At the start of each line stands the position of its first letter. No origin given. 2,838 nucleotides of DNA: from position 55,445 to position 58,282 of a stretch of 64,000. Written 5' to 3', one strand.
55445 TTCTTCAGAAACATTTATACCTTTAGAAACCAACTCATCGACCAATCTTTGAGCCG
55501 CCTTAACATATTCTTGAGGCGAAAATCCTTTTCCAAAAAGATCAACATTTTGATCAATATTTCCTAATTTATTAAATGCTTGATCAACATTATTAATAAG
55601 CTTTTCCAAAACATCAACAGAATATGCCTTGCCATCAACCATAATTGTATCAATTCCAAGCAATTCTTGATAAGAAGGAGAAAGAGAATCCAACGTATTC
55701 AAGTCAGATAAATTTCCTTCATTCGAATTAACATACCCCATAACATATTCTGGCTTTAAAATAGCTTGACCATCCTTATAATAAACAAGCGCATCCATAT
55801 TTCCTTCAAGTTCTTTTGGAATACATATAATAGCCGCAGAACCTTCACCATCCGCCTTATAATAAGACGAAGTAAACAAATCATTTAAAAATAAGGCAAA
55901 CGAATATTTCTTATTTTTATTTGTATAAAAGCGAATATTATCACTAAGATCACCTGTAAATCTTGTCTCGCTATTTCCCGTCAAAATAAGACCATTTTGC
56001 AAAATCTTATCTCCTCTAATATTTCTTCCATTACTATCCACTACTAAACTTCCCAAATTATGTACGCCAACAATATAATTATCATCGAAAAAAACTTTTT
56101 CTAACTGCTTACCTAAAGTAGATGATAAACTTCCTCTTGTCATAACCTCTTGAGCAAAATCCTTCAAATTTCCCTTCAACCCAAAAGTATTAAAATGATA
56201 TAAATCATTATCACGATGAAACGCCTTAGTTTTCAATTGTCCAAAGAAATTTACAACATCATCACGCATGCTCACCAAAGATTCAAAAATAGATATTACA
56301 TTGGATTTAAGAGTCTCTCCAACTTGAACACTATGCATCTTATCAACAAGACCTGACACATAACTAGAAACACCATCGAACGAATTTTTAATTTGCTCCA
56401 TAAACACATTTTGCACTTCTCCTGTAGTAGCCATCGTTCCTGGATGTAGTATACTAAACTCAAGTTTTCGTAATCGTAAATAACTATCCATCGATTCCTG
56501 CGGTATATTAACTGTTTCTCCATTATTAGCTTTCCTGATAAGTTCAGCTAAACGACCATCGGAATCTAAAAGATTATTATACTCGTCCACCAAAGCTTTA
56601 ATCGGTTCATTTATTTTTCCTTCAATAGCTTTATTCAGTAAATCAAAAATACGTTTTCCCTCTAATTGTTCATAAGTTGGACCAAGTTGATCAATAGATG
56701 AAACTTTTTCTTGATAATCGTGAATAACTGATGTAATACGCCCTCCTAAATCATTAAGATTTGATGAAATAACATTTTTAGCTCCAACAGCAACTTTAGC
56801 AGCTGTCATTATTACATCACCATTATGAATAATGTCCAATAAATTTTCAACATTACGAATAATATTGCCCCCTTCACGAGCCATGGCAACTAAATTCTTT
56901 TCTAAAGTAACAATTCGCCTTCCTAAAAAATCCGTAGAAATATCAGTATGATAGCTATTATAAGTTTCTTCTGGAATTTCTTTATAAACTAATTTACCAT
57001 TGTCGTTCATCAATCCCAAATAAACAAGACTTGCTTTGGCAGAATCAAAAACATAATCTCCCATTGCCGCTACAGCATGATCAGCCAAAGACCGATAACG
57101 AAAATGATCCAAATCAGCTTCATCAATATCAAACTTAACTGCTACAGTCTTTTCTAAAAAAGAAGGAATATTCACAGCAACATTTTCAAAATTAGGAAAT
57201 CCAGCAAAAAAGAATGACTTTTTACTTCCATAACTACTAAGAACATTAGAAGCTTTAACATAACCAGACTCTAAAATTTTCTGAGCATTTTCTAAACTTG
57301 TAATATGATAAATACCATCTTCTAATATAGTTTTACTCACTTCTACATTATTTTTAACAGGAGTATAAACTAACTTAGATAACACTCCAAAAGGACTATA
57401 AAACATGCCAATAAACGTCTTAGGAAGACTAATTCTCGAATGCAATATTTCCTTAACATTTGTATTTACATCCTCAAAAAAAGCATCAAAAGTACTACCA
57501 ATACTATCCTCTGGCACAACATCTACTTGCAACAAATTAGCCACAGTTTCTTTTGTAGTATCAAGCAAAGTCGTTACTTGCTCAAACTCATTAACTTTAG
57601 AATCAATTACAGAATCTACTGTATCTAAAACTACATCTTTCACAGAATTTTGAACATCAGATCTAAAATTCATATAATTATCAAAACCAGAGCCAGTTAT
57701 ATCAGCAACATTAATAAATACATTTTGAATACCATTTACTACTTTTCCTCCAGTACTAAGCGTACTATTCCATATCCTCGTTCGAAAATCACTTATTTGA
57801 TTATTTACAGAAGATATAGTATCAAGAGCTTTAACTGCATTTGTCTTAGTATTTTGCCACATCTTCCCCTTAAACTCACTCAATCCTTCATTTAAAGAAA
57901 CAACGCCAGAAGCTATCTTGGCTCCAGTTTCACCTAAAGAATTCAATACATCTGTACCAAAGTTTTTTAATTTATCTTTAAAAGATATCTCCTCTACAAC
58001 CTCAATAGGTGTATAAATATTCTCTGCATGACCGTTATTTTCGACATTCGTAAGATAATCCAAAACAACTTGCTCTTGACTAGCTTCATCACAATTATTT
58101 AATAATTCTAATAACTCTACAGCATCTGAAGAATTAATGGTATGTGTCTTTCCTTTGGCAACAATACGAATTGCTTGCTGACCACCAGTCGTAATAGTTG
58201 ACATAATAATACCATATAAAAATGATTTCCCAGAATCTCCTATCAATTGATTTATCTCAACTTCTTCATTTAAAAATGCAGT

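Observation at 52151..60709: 2852-aa T7SSb substrate-like giant, several-fold larger than typical LXG toxins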

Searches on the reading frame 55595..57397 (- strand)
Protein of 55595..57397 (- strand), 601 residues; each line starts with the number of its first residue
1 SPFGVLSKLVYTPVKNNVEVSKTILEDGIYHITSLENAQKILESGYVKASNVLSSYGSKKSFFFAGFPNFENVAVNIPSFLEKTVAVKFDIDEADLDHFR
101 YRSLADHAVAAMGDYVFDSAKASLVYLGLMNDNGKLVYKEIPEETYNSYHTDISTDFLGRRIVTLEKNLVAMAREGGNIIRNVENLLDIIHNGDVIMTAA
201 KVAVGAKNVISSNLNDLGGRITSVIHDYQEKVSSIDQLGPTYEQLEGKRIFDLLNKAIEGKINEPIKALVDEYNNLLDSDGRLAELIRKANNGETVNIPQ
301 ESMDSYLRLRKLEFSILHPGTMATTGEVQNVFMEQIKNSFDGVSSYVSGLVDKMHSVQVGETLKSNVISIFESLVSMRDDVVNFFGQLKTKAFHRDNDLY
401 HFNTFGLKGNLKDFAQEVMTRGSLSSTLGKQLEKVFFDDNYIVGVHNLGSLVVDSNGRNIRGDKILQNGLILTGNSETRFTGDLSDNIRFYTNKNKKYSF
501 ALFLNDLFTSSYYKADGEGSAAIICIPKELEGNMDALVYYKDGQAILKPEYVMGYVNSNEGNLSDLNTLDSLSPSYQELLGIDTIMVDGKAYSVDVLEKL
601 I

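Call 79: predict_structure(alignment_id=A6)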
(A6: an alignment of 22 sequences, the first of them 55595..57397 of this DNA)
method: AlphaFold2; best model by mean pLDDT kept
length: 601 residues; sequences in the alignment: 22
mean_pLDDT: 75.4   pTM: 0.39
mean pLDDT of the five models: 75.4, 72.7, 72.4, 70.7, 68.9
residues with pLDDT >= 90: 223; 70-90: 154; 50-70: 118; < 50: 106
segments of 3 or more residues with pLDDT < 50: 1-7, 189-191, 193-214, 232-240, 242-247, 253-255, 322-330, 357-359, 383-397, 575-582
pLDDT, mean of each block of 10 residues (from residue 1): 45 91 96 95 94 61 92 80 94 95 78 94 97 93 95 84 76 60 50 39 36 48 48 40 47 48 69 86 85 82 88 75 46 54 60 55 63 58 43 51 87 88 93 95 96 92 96 77 92 87 95 88 97 95 95 96 93 53 56 64 54
secondary structure, 60 per line:
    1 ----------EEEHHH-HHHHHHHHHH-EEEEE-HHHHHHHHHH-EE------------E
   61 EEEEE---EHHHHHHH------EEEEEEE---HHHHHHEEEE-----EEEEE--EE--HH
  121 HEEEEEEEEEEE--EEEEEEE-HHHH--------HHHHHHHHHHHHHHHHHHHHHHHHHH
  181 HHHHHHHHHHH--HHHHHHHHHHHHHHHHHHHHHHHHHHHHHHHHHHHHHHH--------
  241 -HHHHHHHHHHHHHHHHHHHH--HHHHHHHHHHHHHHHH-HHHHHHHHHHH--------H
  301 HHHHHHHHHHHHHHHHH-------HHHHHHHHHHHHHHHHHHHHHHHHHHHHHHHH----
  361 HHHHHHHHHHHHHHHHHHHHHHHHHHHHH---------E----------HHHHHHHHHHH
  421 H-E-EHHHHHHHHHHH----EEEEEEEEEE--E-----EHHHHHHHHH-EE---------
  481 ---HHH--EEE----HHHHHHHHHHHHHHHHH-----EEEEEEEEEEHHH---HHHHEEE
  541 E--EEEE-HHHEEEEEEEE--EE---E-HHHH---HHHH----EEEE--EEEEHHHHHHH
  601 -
elements in order: E11-13 H18-27 E29-33 H35-44 E60-65 H70-76 E83-89 H93-98 E99-102 E108-112 E122-132 E135-141 H143-146 H155-191 H194-232 H242-261 H264-279 H281-291 H300-317 H325-356 H361-389 H410-421 H426-436 E441-450 H460-468 E489-491 H496-512 E518-527 H534-537 E538-541 E544-547 E552-559 H569-572 H576-579 E584-587 E590-593 H594-600

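Call 81: fold_search(model_id=the predicted structure, library=pdb)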
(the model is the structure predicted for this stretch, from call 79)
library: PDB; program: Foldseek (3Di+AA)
matches with E <= 10: 115; with E <= 0.001: 0
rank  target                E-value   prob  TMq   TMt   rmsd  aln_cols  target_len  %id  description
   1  7skk_D                7.9e-02  0.41  0.12  0.28  10.7       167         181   10  pertussis toxin in complex with ADPR and Nicotinamide (released 2022-04-13)
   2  1s5b_A                4.1e-01  0.35  0.12  0.28  14.5       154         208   14  Cholera holotoxin with an A-subunit Y30S mutation Form 3 (released 2004-04-06)
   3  9ldi                  8.9e-01  0.51  0.12  0.33   4.3        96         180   12  The complex structure of TkoKptA/2',3',5'-p-A (released 2025-11-12)
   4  8tg4_A                1.2e+00  0.38  0.12  0.33   4.6        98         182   11  tRNA 2'-phosphotransferase (Tpt1) from Aeropyrum pernix in complex with ADP-ribose-2"-phosphate and 2'-OH RNA (released 2023-11-08)
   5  6yvv_A                1.5e+00  0.02  0.06  0.07  31.8       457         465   10  Condensin complex from S.cerevisiae ATP-free apo bridged state (released 2020-07-15)
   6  8qre_A                1.6e+00  0.09  0.11  0.23  10.4       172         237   10  Cholera holotoxin (wildtype) (released 2024-05-15)
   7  4gcz_B                1.6e+00  0.08  0.10  0.16  21.6       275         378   11  Structure of a blue-light photoreceptor (released 2013-06-19)
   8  3zgz_D                1.6e+00  0.01  0.06  0.05  17.7       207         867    8  Ternary complex of E. coli leucyl-tRNA synthetase, tRNA(leu) and toxic moiety from agrocin 84 (TM84) in aminoacylation (released 2013-01-30)
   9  7wvh_A                1.8e+00  0.08  0.11  0.21   9.5       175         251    8  Structure of NAD+ glycohydrolase/Streptolysin O complex from Group A streptococcus (released 2023-02-15)
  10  4gcz_A                1.9e+00  0.11  0.11  0.18  23.4       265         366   10  Structure of a blue-light photoreceptor (released 2013-06-19)
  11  9igx_N                2.4e+00  0.01  0.06  0.06  12.4       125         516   19  Ku70/80 bound to 153 bp nucleosome (released 2026-01-14)
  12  9r68_I                2.5e+00  0.02  0.08  0.08  37.6       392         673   11  CPS secretion pathway Wza-Wzc_C1 (Conf 2) (released 2026-03-04)
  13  5on2_A                2.7e+00  0.01  0.06  0.05  17.3       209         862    8  Quaternary complex of mutant T252A of E. coli leucyl-tRNA synthetase with tRNA(leu), leucyl-adenylate analogue, and po (released 2017-11-15)
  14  8dk2_C                2.8e+00  0.01  0.08  0.07  52.2       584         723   10  CryoEM structure of Pseudomonas aeruginosa PA14 JetABC in an unclamped state trapped in ATP dependent dimeric form (released 2022-10-05)
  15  6yku                  3.0e+00  0.01  0.05  0.04  19.7       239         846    7  Neisseria gonorrhoeae Leucyl-tRNA Synthetase in Complex with Compound 11f (released 2020-12-02)
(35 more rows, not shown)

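Call 98: fold_search(model_id=the predicted structure, library=viral)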
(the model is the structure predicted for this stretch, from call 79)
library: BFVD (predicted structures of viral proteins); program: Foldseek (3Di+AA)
matches with E <= 10: 162; with E <= 0.001: 0
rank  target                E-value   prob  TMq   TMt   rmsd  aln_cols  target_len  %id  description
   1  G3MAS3                1.4e-03  1.00  0.13  0.39   7.5       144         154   13  Gp532 [Bacillus phage G]
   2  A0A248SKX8            3.2e-02  0.25  0.11  0.15  18.2       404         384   13  (no name in the UniProt tables at hand)
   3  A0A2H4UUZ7            6.5e-02  0.13  0.11  0.15  28.7       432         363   11  PARP catalytic domain-containing protein [Bodo saltans virus]
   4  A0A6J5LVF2            6.9e-02  0.91  0.14  0.26   7.9       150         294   10  Uncharacterized protein [uncultured Caudovirales phage]
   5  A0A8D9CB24            7.7e-02  0.89  0.15  0.24   7.0       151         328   16  Uncharacterized protein [uncultured marine phage]
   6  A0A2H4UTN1            8.6e-02  0.60  0.11  0.19   6.9       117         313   10  tRNA 2'-phosphotransferase/Ap4A hydrolase [Bodo saltans virus]
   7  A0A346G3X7            1.3e-01  0.35  0.06  0.17  22.8       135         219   14  (no name in the UniProt tables at hand)
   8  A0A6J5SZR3            1.9e-01  0.90  0.13  0.24   4.3       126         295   11  Uncharacterized protein [uncultured Caudovirales phage]
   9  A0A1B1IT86            3.6e-01  0.10  0.08  0.08  24.9       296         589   13  (no name in the UniProt tables at hand)
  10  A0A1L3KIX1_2          3.8e-01  0.06  0.07  0.04  61.0       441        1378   11  (no name in the UniProt tables at hand)
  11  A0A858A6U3            4.0e-01  0.06  0.09  0.08  30.7       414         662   11  MC018L [Molluscum contagiosum virus]
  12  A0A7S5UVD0            4.5e-01  0.14  0.09  0.27  14.5       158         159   18  (no name in the UniProt tables at hand)
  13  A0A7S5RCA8            5.0e-01  0.16  0.12  0.18  12.8       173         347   16  (no name in the UniProt tables at hand)
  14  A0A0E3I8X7            5.9e-01  0.12  0.09  0.25  16.9       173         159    9  Baseplate wedge protein [Synechococcus phage ACG-2014f]
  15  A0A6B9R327            5.9e-01  0.05  0.09  0.11  33.8       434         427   10  (no name in the UniProt tables at hand)
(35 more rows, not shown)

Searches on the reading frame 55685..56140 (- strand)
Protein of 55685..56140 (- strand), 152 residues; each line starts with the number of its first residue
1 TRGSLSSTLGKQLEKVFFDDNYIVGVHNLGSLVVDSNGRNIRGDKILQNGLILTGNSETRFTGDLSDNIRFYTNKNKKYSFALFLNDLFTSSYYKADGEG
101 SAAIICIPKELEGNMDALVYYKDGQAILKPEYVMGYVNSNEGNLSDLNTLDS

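Call 85: search_solved_structures(query=A8, max_evalue=10, show_alignments=2)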
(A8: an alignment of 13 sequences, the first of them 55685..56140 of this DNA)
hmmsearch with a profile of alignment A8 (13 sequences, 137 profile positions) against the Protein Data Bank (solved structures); distinct sequences matched with E-value up to 10: 1.
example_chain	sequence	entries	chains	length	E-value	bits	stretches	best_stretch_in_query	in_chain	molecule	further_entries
2csu_A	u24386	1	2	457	1.3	12.1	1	18-98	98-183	457aa long hypothetical protein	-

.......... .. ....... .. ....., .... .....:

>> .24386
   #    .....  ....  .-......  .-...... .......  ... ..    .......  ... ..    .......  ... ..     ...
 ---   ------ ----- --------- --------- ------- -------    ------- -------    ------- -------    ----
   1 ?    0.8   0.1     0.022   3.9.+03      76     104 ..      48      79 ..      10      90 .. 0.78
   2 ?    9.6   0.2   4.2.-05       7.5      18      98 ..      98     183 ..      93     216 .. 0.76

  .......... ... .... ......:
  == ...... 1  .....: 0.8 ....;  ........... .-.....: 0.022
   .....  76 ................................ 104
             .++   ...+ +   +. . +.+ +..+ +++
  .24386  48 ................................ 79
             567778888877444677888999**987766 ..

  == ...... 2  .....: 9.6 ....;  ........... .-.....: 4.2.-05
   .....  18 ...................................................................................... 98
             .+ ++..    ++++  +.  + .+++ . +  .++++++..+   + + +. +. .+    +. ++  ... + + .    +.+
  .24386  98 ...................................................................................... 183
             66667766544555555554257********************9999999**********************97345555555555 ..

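Call 93: search_protein_families(library=pfam, alignment_id=A8, max_evalue=10)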
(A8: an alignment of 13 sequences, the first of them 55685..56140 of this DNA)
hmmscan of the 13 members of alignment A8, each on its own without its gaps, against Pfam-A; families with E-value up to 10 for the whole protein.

A. member 1, window:55685-56140:- (152 aa): 0 families

B. families by the number of members that match (of 13 scanned): 3 families
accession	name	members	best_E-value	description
PF18676.6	MBG_2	1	0.075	MBG domain (YGX type)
PF16242.11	Pyrid_ox_like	1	0.087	Pyridoxamine 5'-phosphate oxidase like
PF02609.21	Exonuc_VII_S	1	0.13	Exonuclease VII small subunit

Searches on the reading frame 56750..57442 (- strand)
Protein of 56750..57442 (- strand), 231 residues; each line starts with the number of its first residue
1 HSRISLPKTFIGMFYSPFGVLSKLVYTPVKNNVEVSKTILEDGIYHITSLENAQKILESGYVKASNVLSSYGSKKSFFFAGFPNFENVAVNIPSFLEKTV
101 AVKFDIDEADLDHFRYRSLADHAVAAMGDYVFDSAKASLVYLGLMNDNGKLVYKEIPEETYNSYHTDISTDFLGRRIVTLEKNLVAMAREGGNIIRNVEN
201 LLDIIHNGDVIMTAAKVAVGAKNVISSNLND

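Call 45: search_protein_families(library=pfam, proteins=[window:56750-57442:-], max_evalue=10)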
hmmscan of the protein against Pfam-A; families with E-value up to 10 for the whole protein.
window:56750-57442:- (231 aa): 2 families
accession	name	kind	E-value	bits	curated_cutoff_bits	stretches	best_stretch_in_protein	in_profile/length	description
PF15633.11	Tox-ART-HYD1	-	0.1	13.7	25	1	44-76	1-34/97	HYD1 signature containing ADP-ribosyltransferase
PF07918.16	CAP160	-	5.6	7.2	25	1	218-229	12-23/27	CAP160 repeat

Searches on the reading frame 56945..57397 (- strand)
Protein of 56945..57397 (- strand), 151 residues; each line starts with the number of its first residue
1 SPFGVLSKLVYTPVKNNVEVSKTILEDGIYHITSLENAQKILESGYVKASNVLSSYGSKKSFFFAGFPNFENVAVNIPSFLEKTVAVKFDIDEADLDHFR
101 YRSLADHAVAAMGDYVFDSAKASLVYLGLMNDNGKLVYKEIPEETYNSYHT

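Call 84: search_solved_structures(query=A7, max_evalue=10, show_alignments=2)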
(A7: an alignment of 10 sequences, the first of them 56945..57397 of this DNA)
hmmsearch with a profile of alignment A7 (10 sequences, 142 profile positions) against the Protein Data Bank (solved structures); distinct sequences matched with E-value up to 10: 2.
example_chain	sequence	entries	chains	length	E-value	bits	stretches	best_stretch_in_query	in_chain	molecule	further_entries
6nyr_A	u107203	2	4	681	5.2e-05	26.5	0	11-54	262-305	Crov588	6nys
9u78_A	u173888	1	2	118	0.0057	19.9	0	13-42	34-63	Single Chain Protein of De Novo Designed Helix Bundles-4EH2 with KDPV Loop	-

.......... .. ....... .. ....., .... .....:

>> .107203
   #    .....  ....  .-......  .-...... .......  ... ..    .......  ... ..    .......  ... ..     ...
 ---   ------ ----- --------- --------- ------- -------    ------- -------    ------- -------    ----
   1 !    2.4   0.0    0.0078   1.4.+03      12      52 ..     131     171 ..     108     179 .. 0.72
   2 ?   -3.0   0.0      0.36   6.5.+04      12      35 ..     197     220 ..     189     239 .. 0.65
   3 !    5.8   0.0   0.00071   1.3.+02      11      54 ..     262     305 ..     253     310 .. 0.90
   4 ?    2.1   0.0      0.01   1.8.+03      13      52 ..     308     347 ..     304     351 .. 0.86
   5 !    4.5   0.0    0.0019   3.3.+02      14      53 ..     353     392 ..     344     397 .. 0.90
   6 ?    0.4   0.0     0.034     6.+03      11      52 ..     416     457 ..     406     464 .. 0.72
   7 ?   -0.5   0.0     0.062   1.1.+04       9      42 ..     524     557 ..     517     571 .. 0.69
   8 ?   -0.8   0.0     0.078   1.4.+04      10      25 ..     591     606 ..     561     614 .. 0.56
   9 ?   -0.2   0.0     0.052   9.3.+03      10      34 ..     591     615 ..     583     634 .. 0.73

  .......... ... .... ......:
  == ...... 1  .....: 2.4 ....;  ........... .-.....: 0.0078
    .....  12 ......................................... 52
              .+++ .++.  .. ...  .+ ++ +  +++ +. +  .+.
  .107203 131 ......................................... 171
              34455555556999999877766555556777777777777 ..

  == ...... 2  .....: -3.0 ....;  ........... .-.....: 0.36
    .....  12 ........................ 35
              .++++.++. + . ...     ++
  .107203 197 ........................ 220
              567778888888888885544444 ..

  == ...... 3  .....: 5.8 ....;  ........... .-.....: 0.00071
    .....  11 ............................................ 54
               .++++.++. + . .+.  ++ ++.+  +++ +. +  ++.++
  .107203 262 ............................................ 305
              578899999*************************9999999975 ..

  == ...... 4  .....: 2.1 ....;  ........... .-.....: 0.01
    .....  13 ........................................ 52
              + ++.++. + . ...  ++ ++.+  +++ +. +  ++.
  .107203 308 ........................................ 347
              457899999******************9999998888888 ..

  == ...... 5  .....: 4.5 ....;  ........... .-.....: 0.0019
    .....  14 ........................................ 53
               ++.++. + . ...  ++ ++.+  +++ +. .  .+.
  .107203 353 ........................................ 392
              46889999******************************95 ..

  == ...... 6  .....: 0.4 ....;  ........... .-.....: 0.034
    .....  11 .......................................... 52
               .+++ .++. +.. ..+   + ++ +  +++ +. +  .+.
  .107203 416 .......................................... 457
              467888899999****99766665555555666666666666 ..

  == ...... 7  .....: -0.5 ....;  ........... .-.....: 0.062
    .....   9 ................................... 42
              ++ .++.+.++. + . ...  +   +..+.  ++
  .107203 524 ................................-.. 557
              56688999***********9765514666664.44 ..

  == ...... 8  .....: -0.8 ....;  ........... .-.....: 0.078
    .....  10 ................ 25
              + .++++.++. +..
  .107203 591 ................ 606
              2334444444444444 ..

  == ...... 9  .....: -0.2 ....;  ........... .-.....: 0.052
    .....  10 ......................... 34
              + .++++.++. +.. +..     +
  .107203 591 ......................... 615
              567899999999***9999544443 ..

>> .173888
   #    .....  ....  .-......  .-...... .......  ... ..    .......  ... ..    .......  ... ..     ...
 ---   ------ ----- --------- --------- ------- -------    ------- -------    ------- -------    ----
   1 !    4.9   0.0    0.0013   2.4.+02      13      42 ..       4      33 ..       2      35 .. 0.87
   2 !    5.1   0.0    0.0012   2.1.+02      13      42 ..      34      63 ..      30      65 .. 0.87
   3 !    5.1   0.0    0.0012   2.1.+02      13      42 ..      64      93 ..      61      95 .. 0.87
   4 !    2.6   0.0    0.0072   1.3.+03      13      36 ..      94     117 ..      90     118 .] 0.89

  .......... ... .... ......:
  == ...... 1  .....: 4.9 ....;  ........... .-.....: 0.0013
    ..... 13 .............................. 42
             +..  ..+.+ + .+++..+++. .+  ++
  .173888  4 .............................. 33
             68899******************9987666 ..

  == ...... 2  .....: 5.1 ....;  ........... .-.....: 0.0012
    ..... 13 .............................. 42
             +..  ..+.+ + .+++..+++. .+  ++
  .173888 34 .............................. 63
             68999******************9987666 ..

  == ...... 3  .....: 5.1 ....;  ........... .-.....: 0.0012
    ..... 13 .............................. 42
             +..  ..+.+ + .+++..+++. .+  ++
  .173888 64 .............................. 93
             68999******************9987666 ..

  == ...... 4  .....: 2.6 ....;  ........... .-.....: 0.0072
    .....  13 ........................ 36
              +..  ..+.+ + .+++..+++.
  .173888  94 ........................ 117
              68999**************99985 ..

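Call 92: search_protein_families(library=pfam, alignment_id=A7, max_evalue=10)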
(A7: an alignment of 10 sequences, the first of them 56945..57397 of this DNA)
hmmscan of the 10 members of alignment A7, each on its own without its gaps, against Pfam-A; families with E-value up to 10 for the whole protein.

A. member 1, window:56945-57397:- (151 aa): 1 family
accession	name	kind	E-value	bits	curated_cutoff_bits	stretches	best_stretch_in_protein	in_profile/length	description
PF15633.11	Tox-ART-HYD1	-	0.071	14.2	25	1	29-61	1-34/97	HYD1 signature containing ADP-ribosyltransferase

B. families by the number of members that match (of 10 scanned): 4 families
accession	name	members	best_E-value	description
PF15633.11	Tox-ART-HYD1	7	0.0024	HYD1 signature containing ADP-ribosyltransferase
PF17083.10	Swm2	1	0.028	Nucleolar protein Swm2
PF19109.5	DUF5796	1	0.041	Family of unknown function (DUF5796)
PF17130.9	Peptidase_M99_m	1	0.054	beta-barrel domain of carboxypeptidase M99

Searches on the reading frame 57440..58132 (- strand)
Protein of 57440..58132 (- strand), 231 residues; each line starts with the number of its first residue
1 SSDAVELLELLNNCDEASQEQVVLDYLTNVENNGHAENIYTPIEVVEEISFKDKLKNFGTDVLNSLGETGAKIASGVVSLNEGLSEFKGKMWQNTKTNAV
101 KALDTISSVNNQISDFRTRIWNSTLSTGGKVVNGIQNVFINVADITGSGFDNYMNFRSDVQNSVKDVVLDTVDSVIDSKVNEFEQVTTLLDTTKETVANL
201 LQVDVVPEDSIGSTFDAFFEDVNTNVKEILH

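Call 45: search_protein_families(library=pfam, proteins=[window:57440-58132:-], max_evalue=10)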
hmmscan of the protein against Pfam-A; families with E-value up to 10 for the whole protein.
window:57440-58132:- (231 aa): 1 family
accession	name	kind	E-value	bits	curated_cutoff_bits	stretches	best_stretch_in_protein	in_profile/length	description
PF09602.15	PhaP_Bmeg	-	0.09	13.2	28.3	1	148-208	15-77/168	Polyhydroxyalkanoic acid inclusion protein (PhaP_Bmeg)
